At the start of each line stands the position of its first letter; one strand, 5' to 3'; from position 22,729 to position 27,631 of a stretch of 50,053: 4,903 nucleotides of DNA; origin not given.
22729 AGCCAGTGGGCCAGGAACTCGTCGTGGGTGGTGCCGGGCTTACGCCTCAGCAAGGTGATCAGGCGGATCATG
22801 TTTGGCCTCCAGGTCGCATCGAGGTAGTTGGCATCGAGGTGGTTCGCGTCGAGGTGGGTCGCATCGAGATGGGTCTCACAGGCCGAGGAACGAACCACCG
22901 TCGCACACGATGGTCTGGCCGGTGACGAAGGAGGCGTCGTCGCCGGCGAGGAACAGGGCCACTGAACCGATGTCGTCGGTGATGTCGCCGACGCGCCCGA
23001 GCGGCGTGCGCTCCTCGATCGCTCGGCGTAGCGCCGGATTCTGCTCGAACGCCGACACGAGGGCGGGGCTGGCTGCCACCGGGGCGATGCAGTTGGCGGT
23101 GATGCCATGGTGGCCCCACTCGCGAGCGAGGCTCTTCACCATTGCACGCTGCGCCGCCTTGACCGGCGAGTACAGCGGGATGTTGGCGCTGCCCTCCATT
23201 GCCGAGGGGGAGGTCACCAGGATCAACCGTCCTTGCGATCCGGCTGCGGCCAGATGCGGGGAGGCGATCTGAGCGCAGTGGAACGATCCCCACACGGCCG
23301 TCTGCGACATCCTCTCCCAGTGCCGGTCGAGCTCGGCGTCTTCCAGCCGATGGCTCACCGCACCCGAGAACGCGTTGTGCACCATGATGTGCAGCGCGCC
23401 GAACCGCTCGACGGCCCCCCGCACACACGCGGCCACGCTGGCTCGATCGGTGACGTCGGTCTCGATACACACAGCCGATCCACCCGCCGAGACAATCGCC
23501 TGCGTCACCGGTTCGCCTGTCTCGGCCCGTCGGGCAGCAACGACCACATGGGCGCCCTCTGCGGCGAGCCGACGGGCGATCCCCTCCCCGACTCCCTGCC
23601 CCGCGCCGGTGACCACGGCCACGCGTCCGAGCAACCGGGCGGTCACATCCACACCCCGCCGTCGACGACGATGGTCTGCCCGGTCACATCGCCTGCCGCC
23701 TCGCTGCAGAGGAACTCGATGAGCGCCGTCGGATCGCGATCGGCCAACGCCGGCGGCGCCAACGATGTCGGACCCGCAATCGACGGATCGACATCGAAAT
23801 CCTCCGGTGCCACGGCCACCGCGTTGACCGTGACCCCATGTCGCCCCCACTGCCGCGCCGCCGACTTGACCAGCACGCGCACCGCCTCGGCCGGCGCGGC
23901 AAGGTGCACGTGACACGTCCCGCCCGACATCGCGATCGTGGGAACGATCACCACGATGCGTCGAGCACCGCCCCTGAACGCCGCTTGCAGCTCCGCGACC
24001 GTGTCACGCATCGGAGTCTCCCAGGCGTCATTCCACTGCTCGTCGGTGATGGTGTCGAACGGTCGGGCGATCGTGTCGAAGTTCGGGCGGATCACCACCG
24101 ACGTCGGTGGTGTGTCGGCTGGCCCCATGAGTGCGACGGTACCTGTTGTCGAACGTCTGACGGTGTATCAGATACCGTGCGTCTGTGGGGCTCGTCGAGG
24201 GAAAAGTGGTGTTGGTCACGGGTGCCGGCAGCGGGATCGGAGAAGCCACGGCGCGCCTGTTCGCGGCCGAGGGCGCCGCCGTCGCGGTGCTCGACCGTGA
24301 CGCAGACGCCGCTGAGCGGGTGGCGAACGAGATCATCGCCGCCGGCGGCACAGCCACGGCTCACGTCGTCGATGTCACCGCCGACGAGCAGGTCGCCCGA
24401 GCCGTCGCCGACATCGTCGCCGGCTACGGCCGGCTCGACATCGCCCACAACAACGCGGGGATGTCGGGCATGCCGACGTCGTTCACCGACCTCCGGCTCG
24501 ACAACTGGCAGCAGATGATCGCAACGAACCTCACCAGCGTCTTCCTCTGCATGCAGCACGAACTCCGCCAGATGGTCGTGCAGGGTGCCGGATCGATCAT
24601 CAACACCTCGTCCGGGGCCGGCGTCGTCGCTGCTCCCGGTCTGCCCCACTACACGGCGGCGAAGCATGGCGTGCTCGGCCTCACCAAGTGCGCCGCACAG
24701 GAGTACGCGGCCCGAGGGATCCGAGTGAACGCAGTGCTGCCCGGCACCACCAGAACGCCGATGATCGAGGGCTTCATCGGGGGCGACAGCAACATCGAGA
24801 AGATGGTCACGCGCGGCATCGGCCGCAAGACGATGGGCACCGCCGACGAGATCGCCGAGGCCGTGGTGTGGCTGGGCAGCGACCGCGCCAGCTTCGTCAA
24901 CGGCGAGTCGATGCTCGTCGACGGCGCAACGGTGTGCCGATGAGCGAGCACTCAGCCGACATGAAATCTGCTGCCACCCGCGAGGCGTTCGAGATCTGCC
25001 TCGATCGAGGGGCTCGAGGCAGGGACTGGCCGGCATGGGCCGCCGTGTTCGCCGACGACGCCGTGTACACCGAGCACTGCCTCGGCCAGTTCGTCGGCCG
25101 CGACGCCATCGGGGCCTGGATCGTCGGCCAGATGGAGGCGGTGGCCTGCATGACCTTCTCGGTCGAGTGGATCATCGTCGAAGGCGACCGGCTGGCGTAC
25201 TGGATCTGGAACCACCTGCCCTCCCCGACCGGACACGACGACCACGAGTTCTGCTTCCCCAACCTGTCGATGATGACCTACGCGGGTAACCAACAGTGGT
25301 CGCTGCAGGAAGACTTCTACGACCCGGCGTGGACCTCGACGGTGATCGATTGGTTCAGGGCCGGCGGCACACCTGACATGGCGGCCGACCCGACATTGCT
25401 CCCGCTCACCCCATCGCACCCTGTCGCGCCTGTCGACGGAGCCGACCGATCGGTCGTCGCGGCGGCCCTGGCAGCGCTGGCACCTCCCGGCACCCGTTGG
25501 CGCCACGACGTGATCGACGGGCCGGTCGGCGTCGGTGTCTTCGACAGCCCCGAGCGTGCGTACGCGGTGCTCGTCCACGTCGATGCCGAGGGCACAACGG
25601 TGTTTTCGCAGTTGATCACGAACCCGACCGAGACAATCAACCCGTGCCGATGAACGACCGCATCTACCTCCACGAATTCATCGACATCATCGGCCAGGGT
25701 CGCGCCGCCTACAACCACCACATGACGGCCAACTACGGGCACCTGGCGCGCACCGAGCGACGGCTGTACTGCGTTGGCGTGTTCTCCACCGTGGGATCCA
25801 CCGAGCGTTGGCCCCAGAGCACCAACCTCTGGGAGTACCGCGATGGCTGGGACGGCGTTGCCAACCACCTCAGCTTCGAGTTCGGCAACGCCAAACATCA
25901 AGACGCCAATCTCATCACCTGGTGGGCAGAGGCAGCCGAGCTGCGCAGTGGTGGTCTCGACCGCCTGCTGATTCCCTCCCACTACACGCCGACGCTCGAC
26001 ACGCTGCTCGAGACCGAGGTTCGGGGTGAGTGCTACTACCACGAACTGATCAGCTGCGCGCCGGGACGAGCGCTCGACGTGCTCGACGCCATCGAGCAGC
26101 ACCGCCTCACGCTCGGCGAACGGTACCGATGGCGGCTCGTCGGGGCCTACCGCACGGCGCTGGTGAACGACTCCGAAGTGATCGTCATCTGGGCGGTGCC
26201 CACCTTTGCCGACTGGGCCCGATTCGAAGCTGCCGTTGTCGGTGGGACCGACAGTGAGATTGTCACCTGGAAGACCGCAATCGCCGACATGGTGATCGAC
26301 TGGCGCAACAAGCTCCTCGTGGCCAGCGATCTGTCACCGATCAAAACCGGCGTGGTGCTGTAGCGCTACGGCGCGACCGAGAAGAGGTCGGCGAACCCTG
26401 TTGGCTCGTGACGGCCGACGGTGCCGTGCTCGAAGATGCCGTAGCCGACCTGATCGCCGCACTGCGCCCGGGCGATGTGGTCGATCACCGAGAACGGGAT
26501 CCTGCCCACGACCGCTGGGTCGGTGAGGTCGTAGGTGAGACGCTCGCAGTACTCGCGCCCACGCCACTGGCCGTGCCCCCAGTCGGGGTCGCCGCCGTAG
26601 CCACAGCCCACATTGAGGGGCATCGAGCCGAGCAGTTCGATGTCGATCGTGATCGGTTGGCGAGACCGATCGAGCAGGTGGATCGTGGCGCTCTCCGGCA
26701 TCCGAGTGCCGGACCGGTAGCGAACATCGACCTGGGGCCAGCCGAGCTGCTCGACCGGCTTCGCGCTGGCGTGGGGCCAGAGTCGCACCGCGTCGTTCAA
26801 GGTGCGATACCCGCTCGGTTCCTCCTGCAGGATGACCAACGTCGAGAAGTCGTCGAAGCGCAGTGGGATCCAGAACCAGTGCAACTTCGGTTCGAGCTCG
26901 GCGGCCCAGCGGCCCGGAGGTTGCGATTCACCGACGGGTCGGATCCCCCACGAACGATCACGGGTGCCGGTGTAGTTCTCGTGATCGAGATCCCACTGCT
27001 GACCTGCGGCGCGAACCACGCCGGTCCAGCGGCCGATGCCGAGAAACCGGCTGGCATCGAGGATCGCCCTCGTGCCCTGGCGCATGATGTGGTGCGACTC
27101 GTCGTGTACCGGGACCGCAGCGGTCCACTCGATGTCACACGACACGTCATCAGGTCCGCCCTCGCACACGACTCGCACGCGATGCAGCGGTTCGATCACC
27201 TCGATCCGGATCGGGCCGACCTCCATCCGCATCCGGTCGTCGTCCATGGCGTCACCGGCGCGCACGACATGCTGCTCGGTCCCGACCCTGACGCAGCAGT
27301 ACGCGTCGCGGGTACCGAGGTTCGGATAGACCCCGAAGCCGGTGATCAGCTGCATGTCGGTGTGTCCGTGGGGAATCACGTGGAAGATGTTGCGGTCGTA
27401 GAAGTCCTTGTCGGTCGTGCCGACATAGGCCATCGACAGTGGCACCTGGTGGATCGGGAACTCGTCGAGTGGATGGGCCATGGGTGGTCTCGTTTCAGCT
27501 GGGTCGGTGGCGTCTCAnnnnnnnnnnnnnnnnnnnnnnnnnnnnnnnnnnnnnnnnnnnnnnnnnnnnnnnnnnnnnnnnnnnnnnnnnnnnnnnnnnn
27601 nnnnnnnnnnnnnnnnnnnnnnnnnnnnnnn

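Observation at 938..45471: Seven copies of a 17-bp palindrome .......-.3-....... define a regulon whose regulator is not in the window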

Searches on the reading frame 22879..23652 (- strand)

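Call 13: search_protein_families(library=pfam, proteins=[window:22879-23652:-], max_evalue=0.00001)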
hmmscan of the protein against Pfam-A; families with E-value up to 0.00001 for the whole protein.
window:22879-23652:- (258 aa): 3 families
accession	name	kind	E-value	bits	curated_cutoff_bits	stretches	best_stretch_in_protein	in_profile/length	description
PF13561.12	adh_short_C2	-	1.5e-53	182.3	27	1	16-253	1-234/236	Enoyl-(Acyl carrier protein) reductase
PF00106.31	adh_short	-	1.7e-42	145.6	26.6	1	10-200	1-188/195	short chain dehydrogenase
PF08659.16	KR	-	1.2e-09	38.8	22.6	1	13-188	4-172/180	KR domain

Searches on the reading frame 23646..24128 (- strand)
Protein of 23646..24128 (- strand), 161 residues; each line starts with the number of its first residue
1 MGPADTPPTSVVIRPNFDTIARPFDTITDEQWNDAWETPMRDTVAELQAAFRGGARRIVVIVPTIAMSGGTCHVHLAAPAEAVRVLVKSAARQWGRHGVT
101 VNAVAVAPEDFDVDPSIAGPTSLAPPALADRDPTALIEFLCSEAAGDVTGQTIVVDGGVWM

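Call 13: search_protein_families(library=pfam, proteins=[window:23646-24128:-], max_evalue=0.00001)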
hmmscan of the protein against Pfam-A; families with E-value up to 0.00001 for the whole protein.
window:23646-24128:- (161 aa): 1 family
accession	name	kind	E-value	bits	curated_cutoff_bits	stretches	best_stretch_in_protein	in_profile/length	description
PF13561.12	adh_short_C2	-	9.9e-12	45.4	27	1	21-159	86-235/236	Enoyl-(Acyl carrier protein) reductase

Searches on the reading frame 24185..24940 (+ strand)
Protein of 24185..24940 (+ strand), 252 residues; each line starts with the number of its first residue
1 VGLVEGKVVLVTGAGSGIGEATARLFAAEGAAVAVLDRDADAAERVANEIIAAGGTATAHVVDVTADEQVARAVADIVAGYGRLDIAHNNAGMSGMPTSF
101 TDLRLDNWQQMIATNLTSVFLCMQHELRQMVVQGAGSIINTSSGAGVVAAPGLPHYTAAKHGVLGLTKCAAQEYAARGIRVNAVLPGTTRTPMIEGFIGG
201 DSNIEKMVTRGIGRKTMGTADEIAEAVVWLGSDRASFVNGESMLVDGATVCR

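Call 13: search_protein_families(library=pfam, proteins=[window:24185-24940:+], max_evalue=0.00001)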
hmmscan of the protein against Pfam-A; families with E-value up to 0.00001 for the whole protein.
window:24185-24940:+ (252 aa): 3 families
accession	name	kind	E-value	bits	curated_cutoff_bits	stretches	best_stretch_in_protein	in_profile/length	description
PF13561.12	adh_short_C2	-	6.7e-63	212.9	27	1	13-247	1-233/236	Enoyl-(Acyl carrier protein) reductase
PF00106.31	adh_short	-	1.3e-59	201.5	26.6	1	7-194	1-187/195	short chain dehydrogenase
PF08659.16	KR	-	6e-09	36.5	22.6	1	9-161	3-154/180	KR domain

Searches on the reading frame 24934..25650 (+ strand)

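Call 13: search_protein_families(library=pfam, proteins=[window:24934-25650:+], max_evalue=0.00001)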
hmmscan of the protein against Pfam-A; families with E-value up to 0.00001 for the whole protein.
window:24934-25650:+ (239 aa): 1 family
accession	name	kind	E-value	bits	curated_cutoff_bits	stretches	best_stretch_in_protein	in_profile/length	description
PF12680.13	SnoaL_2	-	1.5e-10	42.1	27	1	29-99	10-80/102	SnoaL-like domain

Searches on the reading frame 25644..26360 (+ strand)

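Call 13: search_protein_families(library=pfam, proteins=[window:25644-26360:+], max_evalue=0.00001)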
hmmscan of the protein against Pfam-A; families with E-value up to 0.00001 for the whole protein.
window:25644-26360:+ (239 aa): 0 families

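Call 38: search_protein_families(library=pfam, proteins=[window:25644-26360:+], max_evalue=1)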
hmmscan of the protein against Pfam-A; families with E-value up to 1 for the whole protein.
window:25644-26360:+ (239 aa): 2 families
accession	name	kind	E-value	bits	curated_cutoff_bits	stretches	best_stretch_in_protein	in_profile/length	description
PF07978.19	NIPSNAP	-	0.033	14.8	22.3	1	138-195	8-65/102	NIPSNAP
PF22366.1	NDH2_C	-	0.066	13.8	27.7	1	205-230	28-53/62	NDH2 C-terminal domain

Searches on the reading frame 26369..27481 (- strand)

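Call 13: search_protein_families(library=pfam, proteins=[window:26369-27481:-], max_evalue=0.00001)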
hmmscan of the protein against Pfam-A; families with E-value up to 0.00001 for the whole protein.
window:26369-27481:- (371 aa): 0 families

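Call 38: search_protein_families(library=pfam, proteins=[window:26369-27481:-], max_evalue=1)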
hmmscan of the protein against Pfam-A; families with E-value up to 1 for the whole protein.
window:26369-27481:- (371 aa): 2 families
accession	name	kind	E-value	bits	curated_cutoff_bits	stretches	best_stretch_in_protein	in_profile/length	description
PF23212.2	DUF7064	-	0.00054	20.7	24.7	0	332-353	102-123/126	Domain of unknown function (DUF7064)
PF10370.14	Rv2993c-like_N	-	0.053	14.9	21.3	1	335-363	2-30/50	Rv2993c-like, N-terminal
